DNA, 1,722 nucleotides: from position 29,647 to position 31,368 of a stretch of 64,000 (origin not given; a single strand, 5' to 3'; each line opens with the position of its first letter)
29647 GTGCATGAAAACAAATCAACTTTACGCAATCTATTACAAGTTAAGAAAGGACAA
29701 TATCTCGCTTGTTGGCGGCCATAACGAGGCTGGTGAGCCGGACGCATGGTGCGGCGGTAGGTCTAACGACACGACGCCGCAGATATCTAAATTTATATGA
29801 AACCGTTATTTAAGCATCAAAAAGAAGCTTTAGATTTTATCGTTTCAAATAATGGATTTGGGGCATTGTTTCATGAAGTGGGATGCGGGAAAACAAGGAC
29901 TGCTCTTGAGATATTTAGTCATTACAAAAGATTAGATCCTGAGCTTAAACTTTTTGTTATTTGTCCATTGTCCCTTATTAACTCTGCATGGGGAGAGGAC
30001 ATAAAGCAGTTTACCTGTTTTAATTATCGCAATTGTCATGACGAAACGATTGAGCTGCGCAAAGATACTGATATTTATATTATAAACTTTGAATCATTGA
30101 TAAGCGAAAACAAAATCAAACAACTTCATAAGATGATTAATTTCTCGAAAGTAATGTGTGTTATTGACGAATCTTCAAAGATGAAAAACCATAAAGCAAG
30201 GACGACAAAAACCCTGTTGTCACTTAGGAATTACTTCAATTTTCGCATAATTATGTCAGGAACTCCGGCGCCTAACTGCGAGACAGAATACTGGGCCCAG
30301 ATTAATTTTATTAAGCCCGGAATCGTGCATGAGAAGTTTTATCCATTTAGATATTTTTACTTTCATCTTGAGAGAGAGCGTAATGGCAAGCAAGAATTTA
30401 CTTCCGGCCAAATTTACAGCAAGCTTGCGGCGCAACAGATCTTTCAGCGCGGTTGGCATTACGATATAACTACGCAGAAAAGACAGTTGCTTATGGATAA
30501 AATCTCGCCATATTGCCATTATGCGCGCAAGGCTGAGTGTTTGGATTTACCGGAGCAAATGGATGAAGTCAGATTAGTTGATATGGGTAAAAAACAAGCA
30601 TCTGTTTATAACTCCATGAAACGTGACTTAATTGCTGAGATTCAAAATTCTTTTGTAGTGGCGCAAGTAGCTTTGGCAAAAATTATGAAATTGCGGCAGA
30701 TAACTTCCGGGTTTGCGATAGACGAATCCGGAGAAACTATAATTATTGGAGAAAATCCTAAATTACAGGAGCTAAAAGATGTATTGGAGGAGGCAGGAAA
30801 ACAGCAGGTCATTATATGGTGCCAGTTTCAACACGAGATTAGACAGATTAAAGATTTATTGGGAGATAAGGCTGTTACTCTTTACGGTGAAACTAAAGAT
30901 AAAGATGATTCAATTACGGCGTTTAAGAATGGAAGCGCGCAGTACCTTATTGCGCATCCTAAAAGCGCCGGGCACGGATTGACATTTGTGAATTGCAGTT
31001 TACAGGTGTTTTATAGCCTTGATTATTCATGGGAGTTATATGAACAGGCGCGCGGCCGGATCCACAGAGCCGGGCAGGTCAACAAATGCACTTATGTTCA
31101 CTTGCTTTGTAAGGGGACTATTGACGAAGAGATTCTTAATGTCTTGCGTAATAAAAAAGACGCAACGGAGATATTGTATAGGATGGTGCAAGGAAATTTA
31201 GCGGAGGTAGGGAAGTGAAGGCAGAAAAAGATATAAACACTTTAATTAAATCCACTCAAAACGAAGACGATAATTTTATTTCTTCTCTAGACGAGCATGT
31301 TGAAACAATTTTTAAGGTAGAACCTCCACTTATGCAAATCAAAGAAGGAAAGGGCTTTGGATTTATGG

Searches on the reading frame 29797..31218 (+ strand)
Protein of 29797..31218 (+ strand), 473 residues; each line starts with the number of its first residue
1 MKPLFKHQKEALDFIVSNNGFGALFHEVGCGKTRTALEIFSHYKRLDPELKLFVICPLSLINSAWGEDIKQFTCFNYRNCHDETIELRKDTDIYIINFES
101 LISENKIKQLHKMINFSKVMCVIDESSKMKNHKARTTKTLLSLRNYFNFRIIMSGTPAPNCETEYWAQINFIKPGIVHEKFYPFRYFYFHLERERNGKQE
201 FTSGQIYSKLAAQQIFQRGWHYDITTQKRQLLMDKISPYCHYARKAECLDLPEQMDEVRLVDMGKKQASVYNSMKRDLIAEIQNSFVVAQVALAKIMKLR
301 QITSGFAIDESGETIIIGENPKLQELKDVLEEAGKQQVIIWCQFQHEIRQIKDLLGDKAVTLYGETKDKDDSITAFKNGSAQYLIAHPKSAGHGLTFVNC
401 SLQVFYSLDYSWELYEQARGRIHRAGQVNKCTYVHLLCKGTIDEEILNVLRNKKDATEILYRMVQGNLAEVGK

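Call 54: search_protein_families(library=pfam, proteins=[window:29797-31218:+], max_evalue=0.001)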
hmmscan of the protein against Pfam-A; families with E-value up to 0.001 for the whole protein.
window:29797-31218:+ (473 aa): 4 families
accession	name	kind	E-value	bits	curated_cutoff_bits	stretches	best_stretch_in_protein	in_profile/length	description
PF00176.29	SNF2-rel_dom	-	5.5e-30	104.9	24.9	1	7-302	1-284/290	SNF2-related domain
PF00271.37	Helicase_C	-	1e-14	55.2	23.5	1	322-426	2-110/110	Helicase conserved C-terminal domain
PF04851.21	ResIII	-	4.4e-11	43.4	22.5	1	3-157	3-162/164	Type III restriction enzyme, res subunit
PF13401.12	AAA_22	-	0.00062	20.5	27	0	18-157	4-124/130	AAA domain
